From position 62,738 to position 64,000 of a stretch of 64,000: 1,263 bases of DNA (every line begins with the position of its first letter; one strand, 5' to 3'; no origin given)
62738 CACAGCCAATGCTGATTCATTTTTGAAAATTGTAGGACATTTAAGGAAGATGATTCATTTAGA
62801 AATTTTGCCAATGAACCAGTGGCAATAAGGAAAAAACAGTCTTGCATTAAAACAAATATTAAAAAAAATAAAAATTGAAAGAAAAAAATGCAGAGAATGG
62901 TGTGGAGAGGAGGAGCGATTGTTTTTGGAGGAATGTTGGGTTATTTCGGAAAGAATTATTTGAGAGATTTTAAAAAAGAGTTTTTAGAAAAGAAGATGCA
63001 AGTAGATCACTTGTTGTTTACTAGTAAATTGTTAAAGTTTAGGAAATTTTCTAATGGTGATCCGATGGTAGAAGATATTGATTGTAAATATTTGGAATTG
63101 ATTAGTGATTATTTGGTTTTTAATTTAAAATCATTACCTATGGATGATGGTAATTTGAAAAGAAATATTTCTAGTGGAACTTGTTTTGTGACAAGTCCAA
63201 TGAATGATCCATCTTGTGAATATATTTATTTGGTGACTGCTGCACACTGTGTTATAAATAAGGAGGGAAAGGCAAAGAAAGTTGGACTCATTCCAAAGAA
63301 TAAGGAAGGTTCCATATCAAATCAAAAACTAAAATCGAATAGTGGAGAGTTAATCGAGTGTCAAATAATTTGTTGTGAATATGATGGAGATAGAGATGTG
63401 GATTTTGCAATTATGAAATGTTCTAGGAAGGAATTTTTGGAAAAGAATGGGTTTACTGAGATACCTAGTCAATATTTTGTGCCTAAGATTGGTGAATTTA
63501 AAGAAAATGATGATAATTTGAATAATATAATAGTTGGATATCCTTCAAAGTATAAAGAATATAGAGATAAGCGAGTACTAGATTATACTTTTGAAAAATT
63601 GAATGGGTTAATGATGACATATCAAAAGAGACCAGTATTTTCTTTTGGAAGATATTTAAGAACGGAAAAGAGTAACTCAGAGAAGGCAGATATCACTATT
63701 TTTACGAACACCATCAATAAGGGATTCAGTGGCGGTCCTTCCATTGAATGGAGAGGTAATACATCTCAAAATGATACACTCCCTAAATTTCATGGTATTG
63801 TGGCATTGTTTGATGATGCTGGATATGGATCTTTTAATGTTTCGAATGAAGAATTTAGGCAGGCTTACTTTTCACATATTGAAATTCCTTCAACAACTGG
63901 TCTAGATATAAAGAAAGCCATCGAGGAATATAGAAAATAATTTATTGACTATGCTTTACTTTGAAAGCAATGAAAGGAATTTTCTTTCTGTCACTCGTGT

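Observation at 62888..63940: Bacterial-style Trypsin_2 (HtrA-core-like) serine protease, intronless, with an N-terminal anchor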

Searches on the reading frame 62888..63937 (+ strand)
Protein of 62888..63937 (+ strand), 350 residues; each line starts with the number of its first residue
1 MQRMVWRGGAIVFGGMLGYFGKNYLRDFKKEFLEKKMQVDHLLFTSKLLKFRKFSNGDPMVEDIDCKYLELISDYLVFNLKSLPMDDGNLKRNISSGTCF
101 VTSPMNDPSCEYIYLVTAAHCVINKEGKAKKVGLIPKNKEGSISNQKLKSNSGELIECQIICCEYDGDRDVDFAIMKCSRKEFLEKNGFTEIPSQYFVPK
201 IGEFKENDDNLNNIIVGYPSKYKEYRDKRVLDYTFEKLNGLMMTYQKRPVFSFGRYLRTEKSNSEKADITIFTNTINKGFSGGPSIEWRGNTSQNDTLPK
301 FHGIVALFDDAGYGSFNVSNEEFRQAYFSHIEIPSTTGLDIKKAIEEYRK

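Call 4: search_protein_families(library=pfam, proteins=[window:62888-63937:+], max_evalue=1)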
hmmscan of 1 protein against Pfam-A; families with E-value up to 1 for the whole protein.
window:62888-63937:+ (350 aa): 2 families
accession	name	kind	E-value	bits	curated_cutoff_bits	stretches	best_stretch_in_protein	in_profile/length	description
PF13365.12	Trypsin_2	-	1.8e-06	29.1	27.6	1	97-287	1-136/144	Trypsin-like peptidase domain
PF00089.32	Trypsin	-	0.016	15.5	20.6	1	114-286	36-185/220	Trypsin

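Call 5: search_protein_families(library=ncbifam, proteins=[window:62888-63937:+], max_evalue=1)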
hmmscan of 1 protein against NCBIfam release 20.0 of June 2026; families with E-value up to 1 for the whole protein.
window:62888-63937:+ (350 aa): 1 family
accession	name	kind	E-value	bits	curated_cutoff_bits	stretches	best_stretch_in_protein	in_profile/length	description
TIGR01594.1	holin_lambda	equivalog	0.14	12.4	55.05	1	11-40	77-106/107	phage holin, lambda family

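Call 9: find_homologous_proteins(query=window:62888-63937:+, max_evalue=0.001)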
Query window:62888-63937:+ (350 aa): 2 proteins with E <= 0.001 among 4602 candidates.
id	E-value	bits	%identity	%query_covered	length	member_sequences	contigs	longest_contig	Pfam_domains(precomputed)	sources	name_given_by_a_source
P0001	2.1e-235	799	99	100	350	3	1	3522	PF13365.13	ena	-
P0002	3.0e-114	400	66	79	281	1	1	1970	-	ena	-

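Call 11: search_solved_structures(query=window:62888-63937:+, max_evalue=10, show_alignments=2)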
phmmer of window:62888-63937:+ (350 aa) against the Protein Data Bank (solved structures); distinct sequences matched with E-value up to 10: 0.

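Call 12: find_encoding_contigs(protein=P0001, flank=10000)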
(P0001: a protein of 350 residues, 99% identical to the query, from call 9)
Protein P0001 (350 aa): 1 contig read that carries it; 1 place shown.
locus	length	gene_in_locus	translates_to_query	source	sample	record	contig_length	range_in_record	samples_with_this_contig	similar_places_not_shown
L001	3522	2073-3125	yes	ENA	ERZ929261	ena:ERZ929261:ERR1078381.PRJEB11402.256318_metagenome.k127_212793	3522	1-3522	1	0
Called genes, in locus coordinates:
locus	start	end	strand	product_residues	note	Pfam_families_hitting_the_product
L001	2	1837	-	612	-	?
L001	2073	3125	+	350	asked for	PF13365:Trypsin_2 (weak)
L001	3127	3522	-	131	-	?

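Call 13: find_encoding_contigs(protein=P0002, flank=10000)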
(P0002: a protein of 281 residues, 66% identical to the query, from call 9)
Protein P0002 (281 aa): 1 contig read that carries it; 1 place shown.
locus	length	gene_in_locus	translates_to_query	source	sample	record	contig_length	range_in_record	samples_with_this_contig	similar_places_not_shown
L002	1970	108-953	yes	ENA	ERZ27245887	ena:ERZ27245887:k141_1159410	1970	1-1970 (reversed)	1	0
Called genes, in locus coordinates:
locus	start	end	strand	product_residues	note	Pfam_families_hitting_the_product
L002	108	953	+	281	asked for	-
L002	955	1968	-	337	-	?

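Call 17: search_protein_representatives(protein=window:62888-63937:+)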
Query: 350 residues. Proteins with E-value up to 0.001 (for the whole library): 4; up to 1e-10: 4; up to 1e-30: 3. The best 4 are listed.
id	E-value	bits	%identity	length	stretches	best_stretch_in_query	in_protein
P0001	6.6e-236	798.5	99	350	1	1-350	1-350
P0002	9.5e-115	400.1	69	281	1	73-349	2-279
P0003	1.0e-65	238.8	46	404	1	30-330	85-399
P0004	1.5e-25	106.8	60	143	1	37-127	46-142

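Call 21: list_cluster_members(proteins=[window:62888-63937:+, window:58151-58774:+, window:55105-56901:+, window:42942-43976:-, window:1114-2625:-, window:3224-4393:-, window:21325-22584:-, window:22712-24379:-, window:51783-54398:-, P0003])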
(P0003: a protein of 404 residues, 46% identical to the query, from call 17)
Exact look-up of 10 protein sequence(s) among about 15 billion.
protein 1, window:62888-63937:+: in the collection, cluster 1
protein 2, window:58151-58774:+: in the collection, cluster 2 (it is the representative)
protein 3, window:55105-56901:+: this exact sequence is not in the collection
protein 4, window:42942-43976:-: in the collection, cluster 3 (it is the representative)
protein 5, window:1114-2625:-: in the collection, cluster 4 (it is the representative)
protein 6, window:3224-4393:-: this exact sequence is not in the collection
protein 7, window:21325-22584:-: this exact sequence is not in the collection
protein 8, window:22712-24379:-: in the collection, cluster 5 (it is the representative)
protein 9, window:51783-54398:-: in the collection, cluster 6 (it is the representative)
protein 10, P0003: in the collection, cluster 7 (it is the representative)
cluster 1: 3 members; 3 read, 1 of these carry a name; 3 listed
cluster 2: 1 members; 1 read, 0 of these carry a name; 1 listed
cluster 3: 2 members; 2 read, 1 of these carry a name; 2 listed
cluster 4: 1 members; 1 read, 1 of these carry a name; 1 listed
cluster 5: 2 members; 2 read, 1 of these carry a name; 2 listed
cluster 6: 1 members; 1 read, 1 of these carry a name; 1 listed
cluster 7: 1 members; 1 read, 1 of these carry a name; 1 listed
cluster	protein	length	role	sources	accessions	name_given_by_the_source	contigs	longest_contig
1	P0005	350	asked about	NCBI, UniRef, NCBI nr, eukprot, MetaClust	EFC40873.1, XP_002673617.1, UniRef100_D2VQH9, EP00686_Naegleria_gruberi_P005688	predicted protein [Naegleria gruberi] | Predicted protein n=1 Tax=Naegleria gruberi TaxID=5762 RepID=D2VQH9_NAEGR | uncharacterized protein NAEGRDRAFT_71232 [Naegleria gruberi]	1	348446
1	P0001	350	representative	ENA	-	-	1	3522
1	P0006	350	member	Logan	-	-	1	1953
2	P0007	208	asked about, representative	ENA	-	-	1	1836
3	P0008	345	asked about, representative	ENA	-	-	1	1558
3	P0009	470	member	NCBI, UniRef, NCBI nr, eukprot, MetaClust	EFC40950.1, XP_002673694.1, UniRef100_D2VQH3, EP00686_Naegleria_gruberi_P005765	nucleotidyl transferase [Naegleria gruberi] | Translation initiation factor eIF2B subunit gamma n=1 Tax=Naegleria gruberi TaxID=5762 ... | XP_002673694.1 nucleotidyl transferase [Naegleria gruberi strain NEG-M]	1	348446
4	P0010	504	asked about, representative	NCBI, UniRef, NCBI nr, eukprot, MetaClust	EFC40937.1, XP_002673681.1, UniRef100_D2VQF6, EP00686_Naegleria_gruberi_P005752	hypothetical protein NAEGRDRAFT_58932 [Naegleria gruberi] | USP8 dimerisation domain-containing protein n=1 Tax=Naegleria gruberi TaxID=5762 ... | uncharacterized protein NAEGRDRAFT_58932 [Naegleria gruberi]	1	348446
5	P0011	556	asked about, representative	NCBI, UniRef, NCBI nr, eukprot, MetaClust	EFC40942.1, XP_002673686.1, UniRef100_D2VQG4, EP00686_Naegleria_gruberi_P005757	predicted protein [Naegleria gruberi] | Predicted protein n=1 Tax=Naegleria gruberi TaxID=5762 RepID=D2VQG4_NAEGR | uncharacterized protein NAEGRDRAFT_71217 [Naegleria gruberi]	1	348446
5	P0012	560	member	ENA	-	-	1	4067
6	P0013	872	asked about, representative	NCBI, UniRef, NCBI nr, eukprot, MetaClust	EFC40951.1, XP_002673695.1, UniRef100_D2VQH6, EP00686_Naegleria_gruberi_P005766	F-box domain-containing protein [Naegleria gruberi] | F-box domain-containing protein n=1 Tax=Naegleria gruberi TaxID=5762 RepID=D2VQH6_NAEGR | XP_002673695.1 F-box domain-containing protein [Naegleria gruberi strain NEG-M]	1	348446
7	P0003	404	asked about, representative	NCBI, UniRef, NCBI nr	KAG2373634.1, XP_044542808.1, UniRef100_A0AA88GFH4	hypothetical protein C9374_011923 [Naegleria lovaniensis] | Serine protease n=1 Tax=Naegleria lovaniensis TaxID=51637 RepID=A0AA88GFH4_NAELO | uncharacterized protein C9374_011923 [Naegleria lovaniensis]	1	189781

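Call 22: find_homologous_proteins(query=A1, max_evalue=10)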
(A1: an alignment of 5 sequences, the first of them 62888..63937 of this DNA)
Query A1 (5 sequences) (350 aa, profile of the alignment): 5 proteins with E <= 10 among 8000 candidates.
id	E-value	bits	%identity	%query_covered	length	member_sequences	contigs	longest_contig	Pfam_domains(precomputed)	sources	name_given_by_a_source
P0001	2.8e-203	693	99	100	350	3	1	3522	PF13365.13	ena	-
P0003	2.9e-155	535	43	86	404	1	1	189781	-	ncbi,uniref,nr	ncbi:hypothetical protein C9374_011923 [Naegleria lovaniensis]|uniref:Serine protease n=1 Tax=Naegle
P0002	1.8e-154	532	66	79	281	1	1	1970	-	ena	-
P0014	2.3e-126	440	42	87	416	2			PF13365.13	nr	nr:unnamed protein product [Naegleria fowleri]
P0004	1.9e-50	190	53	29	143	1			-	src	-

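Call 23: search_solved_structures(query=A1, max_evalue=10, show_alignments=3)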
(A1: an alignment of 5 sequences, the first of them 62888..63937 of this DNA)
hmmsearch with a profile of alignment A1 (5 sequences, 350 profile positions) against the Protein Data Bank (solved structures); distinct sequences matched with E-value up to 10: 1.
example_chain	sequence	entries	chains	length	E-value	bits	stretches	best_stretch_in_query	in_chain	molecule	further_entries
5msk_A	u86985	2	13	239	0.77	12.2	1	261-337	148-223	Proteasome activator complex subunit 2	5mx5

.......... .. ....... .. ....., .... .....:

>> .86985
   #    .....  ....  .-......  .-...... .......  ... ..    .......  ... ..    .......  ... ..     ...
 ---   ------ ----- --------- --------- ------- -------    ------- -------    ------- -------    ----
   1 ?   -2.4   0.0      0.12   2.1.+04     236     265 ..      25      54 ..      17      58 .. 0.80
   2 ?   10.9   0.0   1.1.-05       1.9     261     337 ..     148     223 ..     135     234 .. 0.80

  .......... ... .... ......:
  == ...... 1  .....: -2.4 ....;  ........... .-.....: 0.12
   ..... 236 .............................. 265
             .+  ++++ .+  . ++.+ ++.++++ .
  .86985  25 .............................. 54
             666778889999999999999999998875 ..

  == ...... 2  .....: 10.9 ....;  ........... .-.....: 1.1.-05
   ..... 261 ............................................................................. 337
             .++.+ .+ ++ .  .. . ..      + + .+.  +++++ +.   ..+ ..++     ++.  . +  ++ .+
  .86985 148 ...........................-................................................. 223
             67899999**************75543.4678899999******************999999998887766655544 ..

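Call 33: predict_structure(alignment_id=A2)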
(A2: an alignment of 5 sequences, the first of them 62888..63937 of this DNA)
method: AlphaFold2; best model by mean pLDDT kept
length: 350 residues; sequences in the alignment: 5
mean_pLDDT: 35.5   pTM: 0.35
mean pLDDT of the five models: 35.5, 33.8, 32.0, 32.0, 27.9
residues with pLDDT >= 90: 0; 70-90: 0; 50-70: 54; < 50: 296
segments of 3 or more residues with pLDDT < 50: 1-109, 118-155, 165-171, 193-320, 330-337
pLDDT, mean of each block of 10 residues (from residue 1): 30 26 27 23 24 26 27 28 25 27 40 50 29 42 37 47 46 55 60 38 24 22 33 43 31 35 30 31 26 27 36 39 50 49 59
secondary structure, 60 per line:
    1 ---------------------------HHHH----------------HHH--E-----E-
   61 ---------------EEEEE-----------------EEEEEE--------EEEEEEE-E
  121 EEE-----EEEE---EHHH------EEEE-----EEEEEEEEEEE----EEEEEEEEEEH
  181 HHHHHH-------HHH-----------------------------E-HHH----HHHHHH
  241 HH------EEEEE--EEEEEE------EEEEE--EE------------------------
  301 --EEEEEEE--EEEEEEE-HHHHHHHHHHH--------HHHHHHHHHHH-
elements in order: H28-31 E76-80 E98-103 E112-118 E120-123 E129-132 E146-149 E155-165 E170-179 H180-186 H235-242 E249-253 E256-261 E268-272 E303-309 E312-318 H320-330 H339-349

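Call 34: search_protein_families(library=pfam, proteins=[P0002, P0003, P0014, P0004], max_evalue=1)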
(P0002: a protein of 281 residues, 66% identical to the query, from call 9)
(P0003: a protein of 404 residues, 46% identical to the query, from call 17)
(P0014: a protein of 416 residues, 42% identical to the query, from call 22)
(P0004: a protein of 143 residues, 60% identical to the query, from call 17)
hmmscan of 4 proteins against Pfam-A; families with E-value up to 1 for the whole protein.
P0002 (281 aa): 2 families
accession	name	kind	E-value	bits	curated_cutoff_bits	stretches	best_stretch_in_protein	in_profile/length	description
PF13365.12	Trypsin_2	-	0.00013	23.1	27.6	1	33-216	1-134/144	Trypsin-like peptidase domain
PF00089.32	Trypsin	-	0.004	17.4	20.6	1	50-236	36-196/220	Trypsin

P0003 (404 aa): 1 family
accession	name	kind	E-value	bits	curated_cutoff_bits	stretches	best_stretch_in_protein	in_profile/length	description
PF13365.12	Trypsin_2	-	0.00019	22.7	27.6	1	153-355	1-134/144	Trypsin-like peptidase domain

P0014 (416 aa): 3 families
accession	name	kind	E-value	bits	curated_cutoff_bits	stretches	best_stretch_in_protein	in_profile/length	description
PF13365.12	Trypsin_2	-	5.9e-06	27.5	27.6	1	153-367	1-136/144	Trypsin-like peptidase domain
PF00089.32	Trypsin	-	0.0072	16.6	20.6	1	171-241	36-97/220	Trypsin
PF08461.16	HTH_12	-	0.24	11.8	21.4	1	211-257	14-61/66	Ribonuclease R winged-helix domain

P0004 (143 aa): 0 families

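Call 35: search_protein_families(library=padloc, proteins=[window:62888-63937:+, P0003, P0014], max_evalue=1)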
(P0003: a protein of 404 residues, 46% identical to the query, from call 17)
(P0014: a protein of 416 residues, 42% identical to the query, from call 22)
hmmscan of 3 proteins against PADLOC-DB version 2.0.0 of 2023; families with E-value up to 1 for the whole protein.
window:62888-63937:+ (350 aa): 3 families
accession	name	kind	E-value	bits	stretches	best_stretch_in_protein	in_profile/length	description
PDLC03855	LmuA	-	3.3e-06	24.7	1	94-284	14-155/425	-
PDLC00444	JetA1|JetA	-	0.0013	15.5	1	201-266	203-270/489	DUF3375 domain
PDLC05022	PDC-S45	-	0.0043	14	1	91-219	33-160/293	-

P0003 (404 aa): 0 families

P0014 (416 aa): 0 families

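Call 80: find_encoding_contigs(protein=P0003, flank=8000, max_places=3)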
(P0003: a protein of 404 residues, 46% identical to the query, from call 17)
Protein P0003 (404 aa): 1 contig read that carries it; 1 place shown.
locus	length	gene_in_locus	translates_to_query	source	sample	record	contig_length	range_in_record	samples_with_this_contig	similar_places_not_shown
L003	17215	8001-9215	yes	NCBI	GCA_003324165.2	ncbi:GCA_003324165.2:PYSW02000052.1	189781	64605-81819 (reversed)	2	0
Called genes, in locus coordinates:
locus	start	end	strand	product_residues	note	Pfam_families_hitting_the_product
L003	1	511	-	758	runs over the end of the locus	PF01642:MM_CoA_mutase, PF02310:B12-binding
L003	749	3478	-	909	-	-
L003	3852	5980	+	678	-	PF24521:Ank_KRIT1 (faint), PF12796:Ank_2, PF13606:Ank_3 (faint), PF12796:Ank_2, PF00023:Ank (weak), PF12796:Ank_2, PF13637:Ank_4, PF12796:Ank_2, +1 more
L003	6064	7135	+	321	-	PF00578:AhpC-TSA (weak), PF02630:SCO1-SenC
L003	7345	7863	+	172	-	PF00293:NUDIX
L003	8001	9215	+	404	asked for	-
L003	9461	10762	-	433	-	PF06047:Nkap_C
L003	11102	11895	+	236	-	-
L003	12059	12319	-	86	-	-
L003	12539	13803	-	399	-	PF13489:Methyltransf_23 (weak), PF13847:Methyltransf_31, PF08241:Methyltransf_11, PF08242:Methyltransf_12 (weak), PF13649:Methyltransf_25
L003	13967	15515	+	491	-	-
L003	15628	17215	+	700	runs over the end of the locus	PF00330:Aconitase, PF00694:Aconitase_C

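Call 81: find_encoding_contigs(protein=P0014, flank=8000, max_places=3)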
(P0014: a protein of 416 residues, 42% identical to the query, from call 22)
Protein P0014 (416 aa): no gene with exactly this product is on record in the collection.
